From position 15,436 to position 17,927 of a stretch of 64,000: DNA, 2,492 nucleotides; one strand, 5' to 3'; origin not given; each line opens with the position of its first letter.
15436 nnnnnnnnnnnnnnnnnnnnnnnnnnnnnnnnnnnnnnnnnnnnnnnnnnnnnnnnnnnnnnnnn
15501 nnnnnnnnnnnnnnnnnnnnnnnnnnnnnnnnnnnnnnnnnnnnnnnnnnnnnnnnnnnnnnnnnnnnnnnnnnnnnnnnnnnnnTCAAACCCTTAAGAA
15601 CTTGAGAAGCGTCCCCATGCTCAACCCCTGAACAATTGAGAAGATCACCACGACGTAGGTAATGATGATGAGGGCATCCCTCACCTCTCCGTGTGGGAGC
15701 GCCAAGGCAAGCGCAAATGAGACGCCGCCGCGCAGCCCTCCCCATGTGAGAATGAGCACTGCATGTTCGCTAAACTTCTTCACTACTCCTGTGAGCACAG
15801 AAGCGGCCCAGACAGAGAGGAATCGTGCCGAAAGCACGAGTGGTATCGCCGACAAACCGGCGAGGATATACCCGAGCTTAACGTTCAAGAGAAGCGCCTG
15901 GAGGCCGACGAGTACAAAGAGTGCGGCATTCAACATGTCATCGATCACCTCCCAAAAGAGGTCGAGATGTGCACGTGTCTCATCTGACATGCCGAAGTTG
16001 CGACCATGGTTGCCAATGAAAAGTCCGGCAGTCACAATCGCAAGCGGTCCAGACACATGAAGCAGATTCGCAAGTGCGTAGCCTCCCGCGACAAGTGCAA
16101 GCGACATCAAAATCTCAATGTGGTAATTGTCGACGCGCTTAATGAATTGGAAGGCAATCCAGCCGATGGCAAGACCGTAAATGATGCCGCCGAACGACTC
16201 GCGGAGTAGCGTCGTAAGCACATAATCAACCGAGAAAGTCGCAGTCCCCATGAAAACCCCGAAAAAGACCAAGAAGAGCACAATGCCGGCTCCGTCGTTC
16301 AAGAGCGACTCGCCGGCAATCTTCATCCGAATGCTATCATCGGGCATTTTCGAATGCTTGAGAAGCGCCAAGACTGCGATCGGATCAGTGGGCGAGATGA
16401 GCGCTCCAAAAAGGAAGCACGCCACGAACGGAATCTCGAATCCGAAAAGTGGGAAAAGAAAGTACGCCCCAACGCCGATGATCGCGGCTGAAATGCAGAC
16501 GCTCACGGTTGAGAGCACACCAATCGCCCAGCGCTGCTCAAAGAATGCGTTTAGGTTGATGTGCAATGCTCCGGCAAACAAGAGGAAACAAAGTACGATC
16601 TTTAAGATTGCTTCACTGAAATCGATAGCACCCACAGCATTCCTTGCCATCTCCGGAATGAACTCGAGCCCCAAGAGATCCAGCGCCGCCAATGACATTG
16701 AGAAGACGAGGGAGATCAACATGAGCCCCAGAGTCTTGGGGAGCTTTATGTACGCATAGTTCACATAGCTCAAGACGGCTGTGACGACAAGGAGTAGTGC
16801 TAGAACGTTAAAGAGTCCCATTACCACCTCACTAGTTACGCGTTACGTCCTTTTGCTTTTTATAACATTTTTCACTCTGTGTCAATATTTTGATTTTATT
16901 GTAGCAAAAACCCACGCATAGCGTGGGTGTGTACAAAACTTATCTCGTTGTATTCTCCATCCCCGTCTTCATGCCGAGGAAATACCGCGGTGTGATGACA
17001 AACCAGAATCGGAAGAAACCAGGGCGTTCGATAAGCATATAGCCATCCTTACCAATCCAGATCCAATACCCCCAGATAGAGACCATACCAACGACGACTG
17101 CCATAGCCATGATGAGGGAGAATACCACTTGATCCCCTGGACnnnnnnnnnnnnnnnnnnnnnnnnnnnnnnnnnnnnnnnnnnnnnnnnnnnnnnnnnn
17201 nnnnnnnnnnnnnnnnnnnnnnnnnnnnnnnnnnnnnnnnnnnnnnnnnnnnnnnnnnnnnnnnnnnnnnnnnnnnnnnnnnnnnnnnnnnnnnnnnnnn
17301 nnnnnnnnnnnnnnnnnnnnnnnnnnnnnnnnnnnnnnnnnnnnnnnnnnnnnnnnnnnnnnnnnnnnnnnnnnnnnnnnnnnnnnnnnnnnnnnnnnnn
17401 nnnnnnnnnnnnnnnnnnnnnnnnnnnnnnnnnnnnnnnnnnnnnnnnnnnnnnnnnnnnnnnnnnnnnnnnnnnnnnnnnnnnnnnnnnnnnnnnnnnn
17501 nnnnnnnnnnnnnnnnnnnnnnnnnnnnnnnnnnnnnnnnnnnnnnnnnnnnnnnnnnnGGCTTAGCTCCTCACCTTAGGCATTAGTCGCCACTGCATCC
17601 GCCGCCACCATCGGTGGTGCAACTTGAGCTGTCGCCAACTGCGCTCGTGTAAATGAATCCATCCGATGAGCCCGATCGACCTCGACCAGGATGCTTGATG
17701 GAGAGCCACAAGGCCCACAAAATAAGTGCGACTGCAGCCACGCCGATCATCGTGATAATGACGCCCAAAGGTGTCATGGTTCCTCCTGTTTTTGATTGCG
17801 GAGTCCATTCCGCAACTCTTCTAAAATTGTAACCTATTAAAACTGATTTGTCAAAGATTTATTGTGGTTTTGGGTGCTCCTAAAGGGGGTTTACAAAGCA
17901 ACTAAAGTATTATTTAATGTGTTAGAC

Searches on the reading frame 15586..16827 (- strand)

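Call 9: search_protein_families(library=pfam, proteins=[window:15586-16827:-], max_evalue=0.01)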
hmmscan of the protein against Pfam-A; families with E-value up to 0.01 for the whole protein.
window:15586-16827:- (413 aa): 1 family
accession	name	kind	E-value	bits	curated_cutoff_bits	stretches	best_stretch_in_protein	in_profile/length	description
PF00999.27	Na_H_Exchanger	-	5.4e-59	200.4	26.2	1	15-409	2-374/375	Sodium/hydrogen exchanger, transmembrane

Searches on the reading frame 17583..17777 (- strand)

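Call 3: search_protein_families(library=pfam, proteins=[window:17583-17777:-], max_evalue=0.1)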
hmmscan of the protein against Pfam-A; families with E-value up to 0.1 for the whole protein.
window:17583-17777:- (64 aa): 2 families
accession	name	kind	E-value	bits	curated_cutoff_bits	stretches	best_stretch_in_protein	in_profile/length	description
PF25184.1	YxzE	-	0.0094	17.4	40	1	7-63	4-64/65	YxzE-like putative bacteriocin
PF11660.13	DUF3262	-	0.045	14.4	27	1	6-28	20-42/76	Protein of unknown function (DUF3262)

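Call 4: search_protein_families(library=ncbifam, proteins=[window:17583-17777:-], max_evalue=0.1)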
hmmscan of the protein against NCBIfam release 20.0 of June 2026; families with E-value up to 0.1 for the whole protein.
window:17583-17777:- (64 aa): 0 families
